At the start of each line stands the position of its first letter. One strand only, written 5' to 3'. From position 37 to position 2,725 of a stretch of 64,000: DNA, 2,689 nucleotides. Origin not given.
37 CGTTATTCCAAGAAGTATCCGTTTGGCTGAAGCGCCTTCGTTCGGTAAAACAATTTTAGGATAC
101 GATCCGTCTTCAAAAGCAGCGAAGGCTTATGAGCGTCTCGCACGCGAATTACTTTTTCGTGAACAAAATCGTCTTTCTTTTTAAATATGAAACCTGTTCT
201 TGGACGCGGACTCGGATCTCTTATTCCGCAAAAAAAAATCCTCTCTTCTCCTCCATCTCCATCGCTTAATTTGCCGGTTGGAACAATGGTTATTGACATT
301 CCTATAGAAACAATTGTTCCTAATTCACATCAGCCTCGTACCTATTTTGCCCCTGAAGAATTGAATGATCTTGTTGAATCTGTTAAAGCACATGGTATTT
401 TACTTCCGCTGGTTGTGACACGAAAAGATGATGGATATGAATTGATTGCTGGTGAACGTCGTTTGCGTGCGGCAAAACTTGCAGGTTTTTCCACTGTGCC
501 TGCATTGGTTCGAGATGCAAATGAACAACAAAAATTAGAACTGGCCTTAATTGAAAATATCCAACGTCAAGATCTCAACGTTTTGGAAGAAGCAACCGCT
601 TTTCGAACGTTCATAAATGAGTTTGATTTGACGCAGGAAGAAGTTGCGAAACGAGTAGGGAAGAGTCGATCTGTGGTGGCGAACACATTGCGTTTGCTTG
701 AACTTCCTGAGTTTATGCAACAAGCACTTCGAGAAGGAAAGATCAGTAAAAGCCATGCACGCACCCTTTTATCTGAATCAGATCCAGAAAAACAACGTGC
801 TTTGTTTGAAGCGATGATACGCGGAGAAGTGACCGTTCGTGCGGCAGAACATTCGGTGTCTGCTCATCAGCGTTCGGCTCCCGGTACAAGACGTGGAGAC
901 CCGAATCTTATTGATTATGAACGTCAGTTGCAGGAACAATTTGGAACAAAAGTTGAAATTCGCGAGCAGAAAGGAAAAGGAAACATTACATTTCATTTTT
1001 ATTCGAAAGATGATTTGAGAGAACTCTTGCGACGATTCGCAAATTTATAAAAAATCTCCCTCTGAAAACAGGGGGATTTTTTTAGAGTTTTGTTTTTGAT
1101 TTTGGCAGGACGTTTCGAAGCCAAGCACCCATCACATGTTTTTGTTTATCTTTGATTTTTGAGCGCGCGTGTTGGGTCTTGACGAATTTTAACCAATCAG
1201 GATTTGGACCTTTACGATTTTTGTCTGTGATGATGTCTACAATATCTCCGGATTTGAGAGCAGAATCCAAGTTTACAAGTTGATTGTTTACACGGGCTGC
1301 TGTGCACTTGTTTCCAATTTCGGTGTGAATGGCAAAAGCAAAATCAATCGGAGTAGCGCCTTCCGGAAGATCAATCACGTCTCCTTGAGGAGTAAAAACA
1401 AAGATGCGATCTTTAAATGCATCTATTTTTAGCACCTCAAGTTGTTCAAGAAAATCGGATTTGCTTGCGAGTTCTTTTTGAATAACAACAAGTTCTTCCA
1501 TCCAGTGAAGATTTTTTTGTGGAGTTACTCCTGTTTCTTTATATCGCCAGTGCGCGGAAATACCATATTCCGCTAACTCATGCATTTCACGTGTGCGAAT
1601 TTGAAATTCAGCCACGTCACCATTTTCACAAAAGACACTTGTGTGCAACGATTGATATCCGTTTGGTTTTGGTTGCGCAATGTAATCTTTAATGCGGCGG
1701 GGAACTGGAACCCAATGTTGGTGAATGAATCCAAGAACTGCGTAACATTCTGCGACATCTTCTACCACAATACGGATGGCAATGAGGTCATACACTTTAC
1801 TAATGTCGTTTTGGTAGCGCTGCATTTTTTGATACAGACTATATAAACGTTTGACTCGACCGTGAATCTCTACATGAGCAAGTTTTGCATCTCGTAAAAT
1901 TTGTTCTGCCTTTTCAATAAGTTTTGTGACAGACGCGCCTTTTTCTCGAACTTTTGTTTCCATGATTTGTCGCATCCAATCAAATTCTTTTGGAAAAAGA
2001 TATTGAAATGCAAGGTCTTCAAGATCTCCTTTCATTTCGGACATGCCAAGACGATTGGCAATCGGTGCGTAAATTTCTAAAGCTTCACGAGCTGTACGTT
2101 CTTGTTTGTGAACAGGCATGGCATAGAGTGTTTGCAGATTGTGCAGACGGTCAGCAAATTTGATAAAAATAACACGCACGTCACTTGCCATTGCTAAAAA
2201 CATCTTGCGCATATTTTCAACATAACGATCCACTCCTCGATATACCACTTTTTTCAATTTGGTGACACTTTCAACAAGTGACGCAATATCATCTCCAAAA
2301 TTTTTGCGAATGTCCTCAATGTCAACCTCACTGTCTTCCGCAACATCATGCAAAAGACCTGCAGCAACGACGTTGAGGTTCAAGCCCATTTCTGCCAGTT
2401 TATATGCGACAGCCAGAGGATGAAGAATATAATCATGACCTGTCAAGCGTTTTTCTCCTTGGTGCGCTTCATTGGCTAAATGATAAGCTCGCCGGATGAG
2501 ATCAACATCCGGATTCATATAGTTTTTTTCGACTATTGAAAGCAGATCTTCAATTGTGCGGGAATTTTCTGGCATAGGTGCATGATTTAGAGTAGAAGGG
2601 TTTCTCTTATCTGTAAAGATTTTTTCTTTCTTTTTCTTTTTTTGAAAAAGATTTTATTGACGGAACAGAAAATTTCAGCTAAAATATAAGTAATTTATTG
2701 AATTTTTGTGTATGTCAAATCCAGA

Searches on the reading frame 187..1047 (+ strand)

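Call 74: search_protein_families(library=pfam, proteins=[window:187-1047:+], max_evalue=0.0001)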
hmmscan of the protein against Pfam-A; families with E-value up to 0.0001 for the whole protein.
window:187-1047:+ (287 aa): 3 families
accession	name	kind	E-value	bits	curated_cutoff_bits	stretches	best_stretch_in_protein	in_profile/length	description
PF17762.8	HTH_ParB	-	5.4e-35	120.1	22.6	1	128-227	1-100/102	ParB HTH domain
PF02195.25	ParB_N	-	2.9e-30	104.6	26.3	1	36-126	4-95/95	ParB N-terminal domain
PF23552.2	ParB_C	-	8.6e-10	38.4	23.8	1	238-284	2-49/50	ParB dimerisation domain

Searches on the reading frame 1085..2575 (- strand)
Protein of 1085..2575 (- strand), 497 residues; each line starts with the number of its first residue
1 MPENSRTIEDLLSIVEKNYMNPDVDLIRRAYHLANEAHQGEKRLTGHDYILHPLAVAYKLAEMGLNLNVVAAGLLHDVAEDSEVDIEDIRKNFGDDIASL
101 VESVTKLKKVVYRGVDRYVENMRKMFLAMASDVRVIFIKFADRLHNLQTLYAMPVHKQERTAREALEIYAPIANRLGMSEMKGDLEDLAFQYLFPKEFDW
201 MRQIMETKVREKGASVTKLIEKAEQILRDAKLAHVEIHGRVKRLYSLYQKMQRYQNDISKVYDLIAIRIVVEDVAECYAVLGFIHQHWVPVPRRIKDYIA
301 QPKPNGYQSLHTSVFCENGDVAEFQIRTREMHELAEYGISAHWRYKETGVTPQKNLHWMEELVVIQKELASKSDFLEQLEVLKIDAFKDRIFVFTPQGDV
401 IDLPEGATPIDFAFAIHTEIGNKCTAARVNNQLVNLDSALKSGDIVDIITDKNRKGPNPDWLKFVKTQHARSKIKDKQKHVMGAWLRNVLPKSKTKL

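Call 74: search_protein_families(library=pfam, proteins=[window:1085-2575:-], max_evalue=0.0001)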
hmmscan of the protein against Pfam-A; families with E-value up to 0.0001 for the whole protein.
window:1085-2575:- (497 aa): 4 families
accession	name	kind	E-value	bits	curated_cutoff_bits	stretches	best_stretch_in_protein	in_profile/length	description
PF13328.12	HD_4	-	2.5e-44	151.2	27.2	1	30-178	1-155/156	HD domain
PF04607.23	RelA_SpoT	-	4.5e-42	143.3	27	1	239-348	1-111/113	Region found in RelA / SpoT proteins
PF02824.27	TGS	-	2.5e-23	82.3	22.2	1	391-450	1-60/60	TGS domain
PF01966.28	HD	-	3.9e-11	43.7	22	1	50-146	2-115/116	HD domain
